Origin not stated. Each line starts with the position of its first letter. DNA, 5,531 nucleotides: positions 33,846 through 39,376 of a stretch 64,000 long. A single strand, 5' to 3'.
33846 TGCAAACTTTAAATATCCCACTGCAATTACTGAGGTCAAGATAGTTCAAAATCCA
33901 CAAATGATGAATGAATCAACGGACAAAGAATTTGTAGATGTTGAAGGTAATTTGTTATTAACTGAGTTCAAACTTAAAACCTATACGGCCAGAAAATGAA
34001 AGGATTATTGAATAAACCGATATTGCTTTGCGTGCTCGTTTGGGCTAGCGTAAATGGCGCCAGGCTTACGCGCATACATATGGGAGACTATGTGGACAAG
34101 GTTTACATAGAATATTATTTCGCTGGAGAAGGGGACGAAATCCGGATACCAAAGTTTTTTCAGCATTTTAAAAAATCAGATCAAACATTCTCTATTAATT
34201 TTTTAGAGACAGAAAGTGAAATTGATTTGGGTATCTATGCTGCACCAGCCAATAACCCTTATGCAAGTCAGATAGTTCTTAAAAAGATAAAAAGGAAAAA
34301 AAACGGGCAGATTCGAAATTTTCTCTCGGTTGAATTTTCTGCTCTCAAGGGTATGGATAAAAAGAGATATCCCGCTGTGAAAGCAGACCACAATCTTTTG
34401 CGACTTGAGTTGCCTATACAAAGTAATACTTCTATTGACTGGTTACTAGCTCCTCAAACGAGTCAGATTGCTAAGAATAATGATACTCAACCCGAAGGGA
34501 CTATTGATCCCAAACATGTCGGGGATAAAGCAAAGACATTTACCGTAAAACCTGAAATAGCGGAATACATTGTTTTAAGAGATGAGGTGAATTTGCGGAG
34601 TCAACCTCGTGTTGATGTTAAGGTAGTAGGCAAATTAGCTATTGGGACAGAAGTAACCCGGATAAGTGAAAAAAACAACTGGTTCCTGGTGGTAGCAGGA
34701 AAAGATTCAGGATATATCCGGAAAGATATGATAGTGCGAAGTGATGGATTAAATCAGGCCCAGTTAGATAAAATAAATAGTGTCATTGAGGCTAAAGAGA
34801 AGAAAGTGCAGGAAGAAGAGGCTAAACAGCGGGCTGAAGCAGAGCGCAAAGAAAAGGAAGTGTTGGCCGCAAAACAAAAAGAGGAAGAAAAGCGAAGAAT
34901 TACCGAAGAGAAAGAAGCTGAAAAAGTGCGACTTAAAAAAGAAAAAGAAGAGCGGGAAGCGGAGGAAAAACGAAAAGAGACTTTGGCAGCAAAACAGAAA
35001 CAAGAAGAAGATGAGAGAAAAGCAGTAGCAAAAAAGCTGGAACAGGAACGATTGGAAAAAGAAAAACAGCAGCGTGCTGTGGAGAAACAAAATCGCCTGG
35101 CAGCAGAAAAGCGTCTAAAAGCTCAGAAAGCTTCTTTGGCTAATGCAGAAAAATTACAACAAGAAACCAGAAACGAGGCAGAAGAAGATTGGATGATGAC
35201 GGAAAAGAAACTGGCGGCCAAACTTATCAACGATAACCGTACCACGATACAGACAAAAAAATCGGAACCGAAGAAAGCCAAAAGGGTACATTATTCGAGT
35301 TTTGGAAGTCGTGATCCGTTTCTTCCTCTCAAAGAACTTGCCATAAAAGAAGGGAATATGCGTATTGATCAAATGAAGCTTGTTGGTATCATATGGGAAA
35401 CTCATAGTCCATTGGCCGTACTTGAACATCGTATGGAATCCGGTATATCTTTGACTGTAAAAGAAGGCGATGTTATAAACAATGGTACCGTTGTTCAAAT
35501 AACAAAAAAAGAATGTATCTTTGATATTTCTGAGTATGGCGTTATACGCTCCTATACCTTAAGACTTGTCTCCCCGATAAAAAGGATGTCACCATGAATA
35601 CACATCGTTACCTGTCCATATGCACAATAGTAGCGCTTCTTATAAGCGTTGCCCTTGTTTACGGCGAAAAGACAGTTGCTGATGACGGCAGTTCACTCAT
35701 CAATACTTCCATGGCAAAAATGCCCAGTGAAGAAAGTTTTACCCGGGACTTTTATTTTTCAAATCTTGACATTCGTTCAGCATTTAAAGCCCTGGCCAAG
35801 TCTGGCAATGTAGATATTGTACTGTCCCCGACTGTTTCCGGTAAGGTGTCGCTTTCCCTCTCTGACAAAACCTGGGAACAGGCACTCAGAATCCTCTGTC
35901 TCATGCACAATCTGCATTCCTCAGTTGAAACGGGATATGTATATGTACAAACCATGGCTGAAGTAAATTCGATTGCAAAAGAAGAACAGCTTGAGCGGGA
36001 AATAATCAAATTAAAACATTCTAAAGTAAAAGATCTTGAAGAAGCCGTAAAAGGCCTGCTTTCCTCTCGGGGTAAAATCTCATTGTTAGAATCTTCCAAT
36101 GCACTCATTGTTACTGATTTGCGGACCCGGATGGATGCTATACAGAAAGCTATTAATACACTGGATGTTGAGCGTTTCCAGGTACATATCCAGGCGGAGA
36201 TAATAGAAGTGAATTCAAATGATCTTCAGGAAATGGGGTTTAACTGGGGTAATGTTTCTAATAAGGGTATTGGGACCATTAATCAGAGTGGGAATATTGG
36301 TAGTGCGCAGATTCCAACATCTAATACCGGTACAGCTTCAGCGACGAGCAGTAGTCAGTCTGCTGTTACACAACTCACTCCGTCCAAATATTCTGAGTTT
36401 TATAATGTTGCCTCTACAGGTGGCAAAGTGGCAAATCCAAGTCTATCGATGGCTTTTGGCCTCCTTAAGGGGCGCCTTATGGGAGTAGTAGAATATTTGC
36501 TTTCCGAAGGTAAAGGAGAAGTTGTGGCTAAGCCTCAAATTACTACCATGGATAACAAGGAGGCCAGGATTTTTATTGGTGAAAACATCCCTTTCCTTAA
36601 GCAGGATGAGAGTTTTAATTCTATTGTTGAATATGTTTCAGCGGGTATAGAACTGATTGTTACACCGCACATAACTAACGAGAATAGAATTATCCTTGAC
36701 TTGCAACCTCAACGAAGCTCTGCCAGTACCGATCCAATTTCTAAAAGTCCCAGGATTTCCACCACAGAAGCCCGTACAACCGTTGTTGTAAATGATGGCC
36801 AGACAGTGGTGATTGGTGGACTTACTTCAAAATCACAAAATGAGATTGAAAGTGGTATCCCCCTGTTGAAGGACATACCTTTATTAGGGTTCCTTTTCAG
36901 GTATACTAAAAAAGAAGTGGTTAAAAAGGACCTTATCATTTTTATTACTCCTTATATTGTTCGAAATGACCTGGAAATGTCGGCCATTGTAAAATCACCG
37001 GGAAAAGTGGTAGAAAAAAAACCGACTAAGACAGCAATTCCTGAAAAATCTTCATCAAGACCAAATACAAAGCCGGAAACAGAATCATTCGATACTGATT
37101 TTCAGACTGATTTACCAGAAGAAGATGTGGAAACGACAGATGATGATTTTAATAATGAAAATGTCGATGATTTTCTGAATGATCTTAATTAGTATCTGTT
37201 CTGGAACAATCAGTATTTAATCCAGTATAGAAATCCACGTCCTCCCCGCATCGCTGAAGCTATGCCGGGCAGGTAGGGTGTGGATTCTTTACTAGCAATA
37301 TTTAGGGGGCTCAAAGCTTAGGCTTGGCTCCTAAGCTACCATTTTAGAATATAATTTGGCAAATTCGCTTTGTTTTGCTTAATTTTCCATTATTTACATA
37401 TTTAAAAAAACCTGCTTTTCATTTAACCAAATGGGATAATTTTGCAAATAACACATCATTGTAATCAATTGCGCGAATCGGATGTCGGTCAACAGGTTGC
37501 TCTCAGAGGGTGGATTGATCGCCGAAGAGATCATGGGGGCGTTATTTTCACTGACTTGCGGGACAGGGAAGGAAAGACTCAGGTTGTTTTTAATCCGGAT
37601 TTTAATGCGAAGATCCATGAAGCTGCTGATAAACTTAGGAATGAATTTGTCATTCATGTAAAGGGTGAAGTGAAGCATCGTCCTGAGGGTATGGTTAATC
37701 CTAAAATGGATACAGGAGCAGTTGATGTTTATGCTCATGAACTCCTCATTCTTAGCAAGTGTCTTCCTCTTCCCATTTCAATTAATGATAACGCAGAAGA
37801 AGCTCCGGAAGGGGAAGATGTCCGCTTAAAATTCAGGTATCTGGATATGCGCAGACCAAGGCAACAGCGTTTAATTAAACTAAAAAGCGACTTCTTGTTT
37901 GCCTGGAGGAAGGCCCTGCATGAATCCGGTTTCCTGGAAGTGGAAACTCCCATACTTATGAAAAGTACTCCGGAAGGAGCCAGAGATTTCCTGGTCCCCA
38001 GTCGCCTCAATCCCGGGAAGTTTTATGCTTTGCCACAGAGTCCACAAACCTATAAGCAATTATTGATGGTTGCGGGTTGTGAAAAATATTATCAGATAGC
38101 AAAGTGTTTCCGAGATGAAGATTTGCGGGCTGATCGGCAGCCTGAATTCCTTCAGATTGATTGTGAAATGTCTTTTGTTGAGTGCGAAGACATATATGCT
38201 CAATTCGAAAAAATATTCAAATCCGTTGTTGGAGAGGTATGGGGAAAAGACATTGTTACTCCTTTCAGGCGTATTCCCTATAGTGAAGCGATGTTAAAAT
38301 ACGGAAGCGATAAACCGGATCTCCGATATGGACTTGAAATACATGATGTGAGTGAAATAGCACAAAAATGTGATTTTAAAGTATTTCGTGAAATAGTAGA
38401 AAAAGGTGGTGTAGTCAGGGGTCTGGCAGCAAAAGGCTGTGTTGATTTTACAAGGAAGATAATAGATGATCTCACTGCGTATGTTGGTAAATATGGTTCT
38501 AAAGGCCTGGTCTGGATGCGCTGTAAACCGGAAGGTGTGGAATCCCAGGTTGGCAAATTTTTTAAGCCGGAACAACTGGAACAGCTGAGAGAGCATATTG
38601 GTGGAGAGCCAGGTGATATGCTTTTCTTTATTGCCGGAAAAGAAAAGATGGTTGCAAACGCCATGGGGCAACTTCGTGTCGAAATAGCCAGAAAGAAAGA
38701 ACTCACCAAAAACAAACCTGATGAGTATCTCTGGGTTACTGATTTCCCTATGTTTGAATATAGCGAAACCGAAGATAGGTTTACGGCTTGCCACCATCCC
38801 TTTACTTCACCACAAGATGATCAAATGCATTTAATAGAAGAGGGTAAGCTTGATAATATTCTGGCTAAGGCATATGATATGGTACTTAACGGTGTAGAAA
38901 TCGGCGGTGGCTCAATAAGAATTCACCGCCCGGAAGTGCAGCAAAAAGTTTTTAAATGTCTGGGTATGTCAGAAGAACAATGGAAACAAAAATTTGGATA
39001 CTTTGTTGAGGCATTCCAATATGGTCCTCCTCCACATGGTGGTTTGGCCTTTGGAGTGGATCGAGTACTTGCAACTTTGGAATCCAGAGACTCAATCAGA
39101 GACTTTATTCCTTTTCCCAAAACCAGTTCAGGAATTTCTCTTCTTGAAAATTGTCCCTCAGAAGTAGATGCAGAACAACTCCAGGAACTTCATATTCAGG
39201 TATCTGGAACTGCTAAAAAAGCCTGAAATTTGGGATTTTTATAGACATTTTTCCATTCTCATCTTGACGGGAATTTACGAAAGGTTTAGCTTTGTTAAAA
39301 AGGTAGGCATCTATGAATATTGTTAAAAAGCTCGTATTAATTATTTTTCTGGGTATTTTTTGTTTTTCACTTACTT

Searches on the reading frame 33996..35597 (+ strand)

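Call 10: search_protein_families(library=pfam, proteins=[window:33996-35597:+], max_evalue=0.001)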
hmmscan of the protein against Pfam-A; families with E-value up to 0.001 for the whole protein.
window:33996-35597:+ (533 aa): 2 families
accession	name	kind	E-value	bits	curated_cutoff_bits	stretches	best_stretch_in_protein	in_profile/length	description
PF08239.17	SH3_3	-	2.5e-08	34.4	27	1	197-245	2-52/54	Bacterial SH3 domain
PF06347.19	SH3_4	-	3.6e-06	27.1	24.1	1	196-244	3-52/56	Bacterial SH3 domain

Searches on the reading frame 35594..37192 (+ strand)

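Call 10: search_protein_families(library=pfam, proteins=[window:35594-37192:+], max_evalue=0.001)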
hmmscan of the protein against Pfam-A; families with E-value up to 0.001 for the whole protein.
window:35594-37192:+ (532 aa): 4 families
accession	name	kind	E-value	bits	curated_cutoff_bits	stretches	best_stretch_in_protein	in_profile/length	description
PF00263.26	Secretin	-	4.4e-48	163.5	27.5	1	304-457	4-169/169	Bacterial type II and III secretion system protein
PF03958.22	Secretin_N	-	8.9e-12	45.5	28.2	1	136-196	2-69/69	Bacterial type II/III secretion system short domain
PF07660.19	STN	-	1.2e-05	25.4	28.4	1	74-118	2-48/52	Secretin and TonB N terminus short domain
PF16344.10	FecR_C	-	0.00036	20.9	24.4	0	53-117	2-69/70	FecR, C-terminal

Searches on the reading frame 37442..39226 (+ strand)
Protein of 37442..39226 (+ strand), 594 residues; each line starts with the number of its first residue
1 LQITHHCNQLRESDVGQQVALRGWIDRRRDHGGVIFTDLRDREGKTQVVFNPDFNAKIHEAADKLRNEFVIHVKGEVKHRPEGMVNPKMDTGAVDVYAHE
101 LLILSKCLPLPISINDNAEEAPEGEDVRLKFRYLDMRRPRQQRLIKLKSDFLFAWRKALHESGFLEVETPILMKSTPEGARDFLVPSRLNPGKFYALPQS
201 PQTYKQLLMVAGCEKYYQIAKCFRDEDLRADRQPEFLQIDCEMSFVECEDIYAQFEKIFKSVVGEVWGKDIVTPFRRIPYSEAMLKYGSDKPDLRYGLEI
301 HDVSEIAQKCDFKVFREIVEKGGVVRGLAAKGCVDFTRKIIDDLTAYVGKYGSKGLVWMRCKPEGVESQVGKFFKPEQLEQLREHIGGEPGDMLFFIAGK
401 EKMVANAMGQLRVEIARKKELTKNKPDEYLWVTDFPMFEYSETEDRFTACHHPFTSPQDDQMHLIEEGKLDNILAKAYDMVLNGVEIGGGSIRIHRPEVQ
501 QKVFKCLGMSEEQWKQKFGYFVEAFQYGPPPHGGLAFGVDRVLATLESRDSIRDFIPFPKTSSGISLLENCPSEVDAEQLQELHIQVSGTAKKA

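Call 10: search_protein_families(library=pfam, proteins=[window:37442-39226:+], max_evalue=0.001)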
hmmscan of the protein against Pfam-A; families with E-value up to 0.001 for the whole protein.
window:37442-39226:+ (594 aa): 3 families
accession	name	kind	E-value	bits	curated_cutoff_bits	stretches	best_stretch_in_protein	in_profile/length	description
PF00152.25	tRNA-synt_2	-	1e-114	383.2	25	1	125-561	2-307/308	tRNA synthetases class II (D, K and N)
PF02938.19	GAD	-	7.4e-22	77.8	23.4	1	315-408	1-95/95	GAD domain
PF01336.31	tRNA_anti-codon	-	1.1e-15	57.8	27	1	19-83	1-63/75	OB-fold nucleic acid binding domain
